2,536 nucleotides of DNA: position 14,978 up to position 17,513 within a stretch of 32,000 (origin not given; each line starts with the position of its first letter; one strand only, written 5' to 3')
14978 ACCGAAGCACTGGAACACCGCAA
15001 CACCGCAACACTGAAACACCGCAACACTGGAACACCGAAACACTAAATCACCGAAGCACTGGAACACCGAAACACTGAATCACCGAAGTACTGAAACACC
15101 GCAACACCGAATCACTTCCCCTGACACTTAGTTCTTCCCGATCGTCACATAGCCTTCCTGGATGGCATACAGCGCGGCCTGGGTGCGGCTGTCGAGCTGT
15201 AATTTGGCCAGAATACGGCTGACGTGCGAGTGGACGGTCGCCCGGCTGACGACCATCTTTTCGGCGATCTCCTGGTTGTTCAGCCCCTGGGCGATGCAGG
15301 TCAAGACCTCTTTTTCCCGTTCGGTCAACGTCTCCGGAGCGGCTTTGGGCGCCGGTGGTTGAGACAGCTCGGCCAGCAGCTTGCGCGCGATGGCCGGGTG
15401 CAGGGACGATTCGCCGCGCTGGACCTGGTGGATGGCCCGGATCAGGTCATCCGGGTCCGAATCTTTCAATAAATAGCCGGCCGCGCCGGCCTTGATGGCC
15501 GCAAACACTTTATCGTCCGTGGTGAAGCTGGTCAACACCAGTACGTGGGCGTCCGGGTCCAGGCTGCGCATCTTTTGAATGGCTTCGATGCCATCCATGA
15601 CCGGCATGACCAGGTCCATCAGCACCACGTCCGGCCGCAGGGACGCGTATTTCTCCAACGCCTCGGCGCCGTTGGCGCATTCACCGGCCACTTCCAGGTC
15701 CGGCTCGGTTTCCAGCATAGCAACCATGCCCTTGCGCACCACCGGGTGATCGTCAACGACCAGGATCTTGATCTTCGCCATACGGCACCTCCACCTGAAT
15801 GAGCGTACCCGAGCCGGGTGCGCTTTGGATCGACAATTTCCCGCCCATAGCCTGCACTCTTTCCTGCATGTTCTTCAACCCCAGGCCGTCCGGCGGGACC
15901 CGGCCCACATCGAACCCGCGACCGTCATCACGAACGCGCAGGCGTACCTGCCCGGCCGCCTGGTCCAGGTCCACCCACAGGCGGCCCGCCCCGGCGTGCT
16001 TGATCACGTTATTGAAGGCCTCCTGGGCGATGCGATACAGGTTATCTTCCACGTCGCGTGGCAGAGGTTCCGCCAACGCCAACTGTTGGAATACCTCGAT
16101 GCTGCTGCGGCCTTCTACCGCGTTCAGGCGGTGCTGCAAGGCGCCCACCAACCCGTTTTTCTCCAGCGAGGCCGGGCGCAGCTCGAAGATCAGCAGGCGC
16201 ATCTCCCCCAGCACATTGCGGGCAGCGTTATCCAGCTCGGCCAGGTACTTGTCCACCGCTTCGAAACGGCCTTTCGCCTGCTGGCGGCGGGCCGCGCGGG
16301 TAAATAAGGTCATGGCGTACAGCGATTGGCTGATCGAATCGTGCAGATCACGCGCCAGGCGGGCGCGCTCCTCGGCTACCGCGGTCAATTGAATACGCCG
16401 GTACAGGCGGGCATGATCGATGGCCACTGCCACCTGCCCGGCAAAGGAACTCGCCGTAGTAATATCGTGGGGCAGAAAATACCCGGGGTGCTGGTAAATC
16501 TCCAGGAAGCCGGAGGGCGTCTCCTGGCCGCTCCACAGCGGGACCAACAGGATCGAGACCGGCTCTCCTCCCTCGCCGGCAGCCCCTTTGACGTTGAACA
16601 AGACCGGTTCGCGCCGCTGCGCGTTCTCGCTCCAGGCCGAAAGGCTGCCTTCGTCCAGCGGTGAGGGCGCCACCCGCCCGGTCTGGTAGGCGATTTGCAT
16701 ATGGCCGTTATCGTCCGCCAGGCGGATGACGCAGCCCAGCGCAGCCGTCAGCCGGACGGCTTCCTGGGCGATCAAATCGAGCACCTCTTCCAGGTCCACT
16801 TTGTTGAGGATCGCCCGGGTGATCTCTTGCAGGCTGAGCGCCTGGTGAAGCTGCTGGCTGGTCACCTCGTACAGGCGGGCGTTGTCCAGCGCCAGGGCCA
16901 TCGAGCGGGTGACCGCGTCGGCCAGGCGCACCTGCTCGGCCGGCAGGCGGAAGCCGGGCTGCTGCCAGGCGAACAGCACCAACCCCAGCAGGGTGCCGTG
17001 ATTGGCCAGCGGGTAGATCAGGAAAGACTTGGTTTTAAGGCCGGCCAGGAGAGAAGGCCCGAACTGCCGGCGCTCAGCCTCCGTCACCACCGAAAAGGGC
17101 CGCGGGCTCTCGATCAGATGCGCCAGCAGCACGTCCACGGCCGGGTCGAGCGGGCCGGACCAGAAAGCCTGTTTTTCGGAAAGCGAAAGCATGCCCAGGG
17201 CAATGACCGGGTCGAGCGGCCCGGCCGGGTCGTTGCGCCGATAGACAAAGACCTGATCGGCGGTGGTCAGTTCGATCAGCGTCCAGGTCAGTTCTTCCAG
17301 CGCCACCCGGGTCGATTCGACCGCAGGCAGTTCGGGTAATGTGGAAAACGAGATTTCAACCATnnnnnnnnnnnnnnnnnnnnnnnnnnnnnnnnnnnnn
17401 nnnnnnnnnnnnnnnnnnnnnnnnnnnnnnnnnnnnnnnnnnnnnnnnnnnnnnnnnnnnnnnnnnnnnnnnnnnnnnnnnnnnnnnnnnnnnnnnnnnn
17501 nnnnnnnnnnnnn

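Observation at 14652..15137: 480-bp convergent intergenic region made almost entirely of phased octamers forming a giant foldback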

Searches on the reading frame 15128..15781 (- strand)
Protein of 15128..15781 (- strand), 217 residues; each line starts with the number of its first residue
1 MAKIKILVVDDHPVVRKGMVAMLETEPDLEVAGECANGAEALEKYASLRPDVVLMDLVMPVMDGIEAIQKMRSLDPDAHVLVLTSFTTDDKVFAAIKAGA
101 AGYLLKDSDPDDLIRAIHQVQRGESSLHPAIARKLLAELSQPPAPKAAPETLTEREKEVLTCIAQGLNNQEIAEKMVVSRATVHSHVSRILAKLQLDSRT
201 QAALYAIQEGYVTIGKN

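Call 13: search_protein_families(library=pfam, proteins=[window:15128-15781:-])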
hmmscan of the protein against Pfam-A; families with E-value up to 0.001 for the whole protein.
window:15128-15781:- (217 aa): 5 families
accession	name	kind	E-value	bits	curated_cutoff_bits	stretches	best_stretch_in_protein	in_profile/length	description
PF00072.30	Response_reg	-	3.6e-30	104.8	30.2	1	6-117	1-110/111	Response regulator receiver domain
PF00196.25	GerE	-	4.4e-20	71.5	23.5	1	151-206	2-57/57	Bacterial regulatory proteins, luxR family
PF08281.18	Sigma70_r4_2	-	5.7e-08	32.7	25.7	1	150-194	9-54/54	Sigma-70, region 4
PF04545.22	Sigma70_r4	-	2.7e-07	30.4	24.1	1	151-195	4-49/50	Sigma-70, region 4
PF08279.18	HTH_11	-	0.00077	19.7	25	0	167-211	16-54/55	HTH domain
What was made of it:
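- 15128..15781 (-): NarL/GerE-type response regulator gene. It converges on the TMEM175 gene. Pfam Response_reg plus GerE (call 13).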

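Call 23: find_encoding_contigs(protein=window:15128-15781:-, flank=10000, max_places=10)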
Protein window:15128-15781:- (217 aa): no gene with exactly this product is on record in the collection.

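Call 48: find_homologous_proteins(query=window:15128-15781:-, max_evalue=1e-40)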
Query window:15128-15781:- (217 aa): 7921 proteins with E <= 1e-40 among 8000 candidates; the best 120 are listed.
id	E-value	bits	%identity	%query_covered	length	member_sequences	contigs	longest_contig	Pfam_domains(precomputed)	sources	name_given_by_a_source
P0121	1.1e-132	458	100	100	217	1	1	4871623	PF00196.26,PF04545.23,PF08281.19,PF00072.31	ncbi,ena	-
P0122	9.0e-105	367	80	99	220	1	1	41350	PF00196.26,PF04545.23,PF08281.19,PF00072.31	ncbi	-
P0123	2.4e-104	365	78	100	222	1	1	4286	PF00196.26,PF00072.31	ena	-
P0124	2.4e-104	365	78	100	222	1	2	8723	PF00196.26,PF00072.31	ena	-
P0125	2.7e-104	365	79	99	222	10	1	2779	PF00196.26,PF08281.19,PF00072.31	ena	-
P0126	3.1e-104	365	78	99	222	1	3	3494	PF00196.26,PF00072.31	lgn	-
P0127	3.1e-104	365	78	99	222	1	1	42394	PF00196.26,PF00072.31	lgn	-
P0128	3.6e-102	358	78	99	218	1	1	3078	PF00196.26,PF04545.23,PF08281.19,PF00072.31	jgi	jgi:two-component system, NarL family, response regulator LiaR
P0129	5.6e-102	358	76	100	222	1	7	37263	PF00196.26,PF00072.31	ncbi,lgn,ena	-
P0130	1.4e-101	356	77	100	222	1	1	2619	PF00196.26,PF00072.31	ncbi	-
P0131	5.8e-101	354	-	-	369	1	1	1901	PF18321.8,PF00196.26,PF08281.19,PF00072.31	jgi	-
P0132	1.2e-100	353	77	99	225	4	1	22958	PF00196.26,PF08281.19,PF00072.31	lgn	-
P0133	5.6e-100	351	76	100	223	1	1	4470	PF00196.26,PF04545.23,PF08281.19,PF00072.31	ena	-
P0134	1.0e-99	350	75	100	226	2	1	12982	PF00196.26,PF04545.23,PF00072.31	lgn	-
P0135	1.1e-99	350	76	100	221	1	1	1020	PF00196.26,PF04545.23,PF08281.19,PF00072.31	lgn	-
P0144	6.2e-97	341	75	100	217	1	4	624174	PF00196.26,PF04545.23,PF08281.19,PF00072.31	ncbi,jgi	ncbi:MAG: response regulator transcription factor [Chloroflexota bacterium]|jgi:NarL family two-comp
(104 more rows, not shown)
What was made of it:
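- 15128..15781 (-): The closest named homologues are Anaerolineaceae/Chloroflexota MAG proteins at 74-76% identity (call 48).
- On Cyanobacterial STRR: The closest named homologues of the regulator are from Anaerolineaceae and Chloroflexota MAGs (call 48).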

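Call 49: find_encoding_contigs(protein=P0122, flank=4000, max_places=2)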
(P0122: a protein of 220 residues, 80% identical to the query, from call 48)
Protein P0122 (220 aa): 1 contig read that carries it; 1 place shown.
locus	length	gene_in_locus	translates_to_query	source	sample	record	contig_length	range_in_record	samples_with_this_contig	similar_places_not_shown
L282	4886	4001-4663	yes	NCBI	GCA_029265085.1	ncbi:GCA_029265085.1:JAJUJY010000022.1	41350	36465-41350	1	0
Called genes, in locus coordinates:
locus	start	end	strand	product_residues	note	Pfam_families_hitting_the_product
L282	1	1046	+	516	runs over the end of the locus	PF01590:GAF, PF13185:GAF_2, PF13492:GAF_3, PF00990:GGDEF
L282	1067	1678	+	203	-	PF00293:NUDIX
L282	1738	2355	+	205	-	PF23894:LD_SV2 (faint), PF13576:Pentapeptide_3 (faint), PF00805:Pentapeptide (weak), PF13599:Pentapeptide_4, PF00805:Pentapeptide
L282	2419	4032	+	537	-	PF01590:GAF, PF13185:GAF_2, PF13492:GAF_3, PF07730:HisKA_3, PF13581:HATPase_c_2 (weak), PF02518:HATPase_c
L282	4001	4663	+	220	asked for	PF00072:Response_reg, PF00196:GerE, PF04545:Sigma70_r4 (weak), PF08281:Sigma70_r4_2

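Call 50: find_encoding_contigs(protein=P0127, flank=4000, max_places=2)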
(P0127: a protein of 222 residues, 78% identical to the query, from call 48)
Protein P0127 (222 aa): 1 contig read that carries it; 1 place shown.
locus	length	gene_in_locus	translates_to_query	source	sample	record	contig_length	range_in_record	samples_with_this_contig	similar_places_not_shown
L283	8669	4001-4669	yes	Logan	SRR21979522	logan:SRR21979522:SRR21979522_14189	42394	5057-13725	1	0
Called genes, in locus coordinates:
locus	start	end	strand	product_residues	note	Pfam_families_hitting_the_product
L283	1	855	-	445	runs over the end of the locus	PF12801:Fer4_5 (weak)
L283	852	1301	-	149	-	PF13473:Cupredoxin_1 (weak), PF00116:COX2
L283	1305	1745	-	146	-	PF13798:PCYCGC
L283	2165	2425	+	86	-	-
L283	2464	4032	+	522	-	PF13185:GAF_2 (faint), PF01590:GAF (weak), PF13492:GAF_3, PF07730:HisKA_3, PF13581:HATPase_c_2 (faint), PF02518:HATPase_c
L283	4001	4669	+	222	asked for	PF00072:Response_reg, PF00196:GerE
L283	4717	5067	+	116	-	PF00903:Glyoxalase, PF18029:Glyoxalase_6 (weak)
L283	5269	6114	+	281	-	PF00571:CBS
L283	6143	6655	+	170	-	PF01257:2Fe-2S_thioredx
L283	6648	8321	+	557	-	PF01257:2Fe-2S_thioredx, PF01512:Complex1_51K, PF10531:SLBB (weak), PF10589:NADH_4Fe-4S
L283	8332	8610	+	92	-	PF01257:2Fe-2S_thioredx (weak)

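Call 51: find_encoding_contigs(protein=P0144, flank=4000, max_places=2)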
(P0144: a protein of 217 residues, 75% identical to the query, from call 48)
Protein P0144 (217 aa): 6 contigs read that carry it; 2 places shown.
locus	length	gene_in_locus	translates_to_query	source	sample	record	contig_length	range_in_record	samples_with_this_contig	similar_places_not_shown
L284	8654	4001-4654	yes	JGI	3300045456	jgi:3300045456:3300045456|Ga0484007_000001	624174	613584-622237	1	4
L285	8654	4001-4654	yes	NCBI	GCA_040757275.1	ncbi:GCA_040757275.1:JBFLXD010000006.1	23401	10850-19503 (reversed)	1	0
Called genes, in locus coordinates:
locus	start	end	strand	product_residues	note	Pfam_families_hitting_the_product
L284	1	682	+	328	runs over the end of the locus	PF02424:ApbE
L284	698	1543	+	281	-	PF04060:FeS, PF12837:Fer4_6 (faint), PF13187:Fer4_9 (weak), PF14697:Fer4_21 (weak), PF00037:Fer4 (weak)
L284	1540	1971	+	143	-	PF04246:RseC_MucC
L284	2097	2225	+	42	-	-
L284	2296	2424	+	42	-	-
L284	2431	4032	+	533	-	PF01590:GAF, PF13185:GAF_2, PF13492:GAF_3, PF07730:HisKA_3, PF13581:HATPase_c_2, PF02518:HATPase_c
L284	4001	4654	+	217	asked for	PF00072:Response_reg, PF00196:GerE, PF04545:Sigma70_r4 (weak), PF08281:Sigma70_r4_2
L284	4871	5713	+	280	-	PF00571:CBS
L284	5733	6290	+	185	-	PF01257:2Fe-2S_thioredx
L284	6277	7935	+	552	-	PF01257:2Fe-2S_thioredx, PF01512:Complex1_51K, PF10589:NADH_4Fe-4S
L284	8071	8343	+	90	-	PF01257:2Fe-2S_thioredx (weak)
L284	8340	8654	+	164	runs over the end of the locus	PF08448:PAS_4 (weak), PF13426:PAS_9 (weak)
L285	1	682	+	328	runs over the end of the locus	PF02424:ApbE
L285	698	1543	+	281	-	PF04060:FeS, PF12837:Fer4_6 (faint), PF13187:Fer4_9 (weak), PF14697:Fer4_21 (weak), PF00037:Fer4 (weak)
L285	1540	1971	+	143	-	PF04246:RseC_MucC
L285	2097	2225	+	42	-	-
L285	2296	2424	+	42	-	-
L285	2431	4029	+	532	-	PF01590:GAF, PF13185:GAF_2, PF13492:GAF_3, PF07730:HisKA_3, PF13581:HATPase_c_2, PF02518:HATPase_c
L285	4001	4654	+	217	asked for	PF00072:Response_reg, PF00196:GerE, PF04545:Sigma70_r4 (weak), PF08281:Sigma70_r4_2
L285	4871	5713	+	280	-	PF00571:CBS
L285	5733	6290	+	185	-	PF01257:2Fe-2S_thioredx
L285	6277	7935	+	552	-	PF01257:2Fe-2S_thioredx, PF01512:Complex1_51K, PF10589:NADH_4Fe-4S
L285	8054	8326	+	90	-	PF01257:2Fe-2S_thioredx (weak)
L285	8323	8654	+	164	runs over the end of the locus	PF08448:PAS_4 (weak), PF13426:PAS_9 (weak)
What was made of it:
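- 15753..17363 (-): GAF-HisKA_3-HATPase histidine kinase, upstream partner of the regulator. Relatives show the same architecture and gene order (calls 49-51).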

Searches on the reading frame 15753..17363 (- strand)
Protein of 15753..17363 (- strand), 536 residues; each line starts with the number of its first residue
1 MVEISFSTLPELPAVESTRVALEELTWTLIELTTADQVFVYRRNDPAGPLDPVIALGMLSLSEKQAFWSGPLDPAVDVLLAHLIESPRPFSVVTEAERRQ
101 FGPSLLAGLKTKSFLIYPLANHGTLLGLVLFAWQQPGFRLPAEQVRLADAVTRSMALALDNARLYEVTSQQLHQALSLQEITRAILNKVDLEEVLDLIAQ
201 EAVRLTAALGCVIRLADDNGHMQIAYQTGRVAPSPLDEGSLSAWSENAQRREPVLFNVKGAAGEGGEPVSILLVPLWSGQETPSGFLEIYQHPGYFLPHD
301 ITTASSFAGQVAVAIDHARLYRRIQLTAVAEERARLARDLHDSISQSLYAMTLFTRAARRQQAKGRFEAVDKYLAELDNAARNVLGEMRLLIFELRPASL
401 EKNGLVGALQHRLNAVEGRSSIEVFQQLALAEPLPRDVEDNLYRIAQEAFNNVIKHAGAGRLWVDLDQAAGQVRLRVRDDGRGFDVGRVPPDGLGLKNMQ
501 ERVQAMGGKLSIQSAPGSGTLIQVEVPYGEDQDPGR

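Call 13: search_protein_families(library=pfam, proteins=[window:15753-17363:-])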
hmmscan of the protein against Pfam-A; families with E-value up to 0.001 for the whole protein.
window:15753-17363:- (536 aa): 6 families
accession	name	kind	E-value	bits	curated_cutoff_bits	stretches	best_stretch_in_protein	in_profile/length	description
PF13185.12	GAF_2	-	4e-19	69.6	28.6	2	190-316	3-136/136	GAF domain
PF01590.32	GAF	-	9e-18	65.5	22.4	2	190-315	1-133/133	GAF domain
PF02518.31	HATPase_c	-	3.8e-17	63.1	26.4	1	438-528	2-109/111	Histidine kinase-, DNA gyrase B-, and HSP90-like ATPase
PF07730.19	HisKA_3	-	4.8e-15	56.3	24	1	332-400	1-68/68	Histidine kinase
PF13492.12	GAF_3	-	2.5e-13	51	27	1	190-317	1-129/129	GAF domain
PF13581.12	HATPase_c_2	-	5.1e-08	33.4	27.4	1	423-494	13-89/127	Histidine kinase-like ATPase domain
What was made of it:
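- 15753..17363 (-): Pfam (call 13).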

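Call 72: find_encoding_contigs(protein=window:15753-17363:-, flank=6000, max_places=5)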
Protein window:15753-17363:- (536 aa): no gene with exactly this product is on record in the collection.
